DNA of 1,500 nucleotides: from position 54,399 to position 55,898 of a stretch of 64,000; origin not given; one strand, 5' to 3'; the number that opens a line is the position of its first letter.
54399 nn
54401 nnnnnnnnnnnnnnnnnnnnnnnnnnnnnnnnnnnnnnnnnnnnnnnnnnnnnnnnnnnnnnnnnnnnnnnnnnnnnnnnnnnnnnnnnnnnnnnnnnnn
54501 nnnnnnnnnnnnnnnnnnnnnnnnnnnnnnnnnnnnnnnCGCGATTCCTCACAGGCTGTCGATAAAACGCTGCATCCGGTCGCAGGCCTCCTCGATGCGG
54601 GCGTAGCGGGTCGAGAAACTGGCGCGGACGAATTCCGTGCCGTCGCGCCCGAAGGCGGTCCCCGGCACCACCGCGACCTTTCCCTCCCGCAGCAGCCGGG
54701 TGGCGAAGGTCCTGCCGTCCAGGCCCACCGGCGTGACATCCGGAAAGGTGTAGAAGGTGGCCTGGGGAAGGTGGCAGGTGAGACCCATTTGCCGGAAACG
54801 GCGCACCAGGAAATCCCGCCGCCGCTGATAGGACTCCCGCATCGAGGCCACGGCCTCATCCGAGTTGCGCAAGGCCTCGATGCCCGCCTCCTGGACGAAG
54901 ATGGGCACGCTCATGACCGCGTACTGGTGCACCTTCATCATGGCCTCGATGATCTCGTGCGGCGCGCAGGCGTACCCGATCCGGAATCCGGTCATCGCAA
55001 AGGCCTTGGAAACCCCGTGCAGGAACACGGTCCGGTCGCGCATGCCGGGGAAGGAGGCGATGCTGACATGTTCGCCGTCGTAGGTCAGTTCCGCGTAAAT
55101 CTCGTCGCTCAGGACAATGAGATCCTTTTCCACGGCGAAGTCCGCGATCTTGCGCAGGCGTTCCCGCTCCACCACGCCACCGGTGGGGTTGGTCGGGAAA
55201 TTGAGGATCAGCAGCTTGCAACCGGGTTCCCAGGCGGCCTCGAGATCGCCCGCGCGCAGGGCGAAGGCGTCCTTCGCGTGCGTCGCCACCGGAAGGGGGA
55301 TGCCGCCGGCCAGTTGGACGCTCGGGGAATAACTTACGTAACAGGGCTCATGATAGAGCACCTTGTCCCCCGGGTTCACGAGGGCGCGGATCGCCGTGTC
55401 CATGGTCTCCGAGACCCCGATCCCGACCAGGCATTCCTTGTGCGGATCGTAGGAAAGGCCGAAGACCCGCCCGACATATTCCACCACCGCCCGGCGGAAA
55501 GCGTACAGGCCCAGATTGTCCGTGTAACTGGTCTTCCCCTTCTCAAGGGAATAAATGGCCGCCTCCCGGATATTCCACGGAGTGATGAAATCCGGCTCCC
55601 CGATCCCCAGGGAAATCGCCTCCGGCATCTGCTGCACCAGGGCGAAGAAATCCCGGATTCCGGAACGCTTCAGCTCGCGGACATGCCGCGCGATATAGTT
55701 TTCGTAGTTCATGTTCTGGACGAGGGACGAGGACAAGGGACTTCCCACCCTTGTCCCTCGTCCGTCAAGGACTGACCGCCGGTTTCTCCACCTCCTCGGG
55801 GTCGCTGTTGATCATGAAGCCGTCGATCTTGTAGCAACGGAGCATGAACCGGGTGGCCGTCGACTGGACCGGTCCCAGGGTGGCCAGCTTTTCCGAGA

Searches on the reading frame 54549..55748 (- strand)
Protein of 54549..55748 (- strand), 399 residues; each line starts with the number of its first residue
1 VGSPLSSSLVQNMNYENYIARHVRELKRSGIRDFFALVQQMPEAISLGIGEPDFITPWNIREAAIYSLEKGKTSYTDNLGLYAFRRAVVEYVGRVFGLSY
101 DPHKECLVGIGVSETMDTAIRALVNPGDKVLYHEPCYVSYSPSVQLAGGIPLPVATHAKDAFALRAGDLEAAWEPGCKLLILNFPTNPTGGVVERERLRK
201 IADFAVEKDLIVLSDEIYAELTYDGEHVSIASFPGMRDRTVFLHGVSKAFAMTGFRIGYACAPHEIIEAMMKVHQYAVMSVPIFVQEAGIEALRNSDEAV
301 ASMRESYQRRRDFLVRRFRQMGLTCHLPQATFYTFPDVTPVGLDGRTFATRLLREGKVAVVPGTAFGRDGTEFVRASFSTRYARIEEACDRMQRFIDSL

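Call 20: search_protein_families(library=pfam, proteins=[window:54549-55748:-], max_evalue=0.001)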
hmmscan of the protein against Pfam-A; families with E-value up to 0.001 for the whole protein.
window:54549-55748:- (399 aa): 1 family
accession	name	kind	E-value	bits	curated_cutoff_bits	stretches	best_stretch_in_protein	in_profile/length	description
PF00155.27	Aminotran_1_2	-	1.9e-65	221.9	19.7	1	44-391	3-360/361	Aminotransferase class I and II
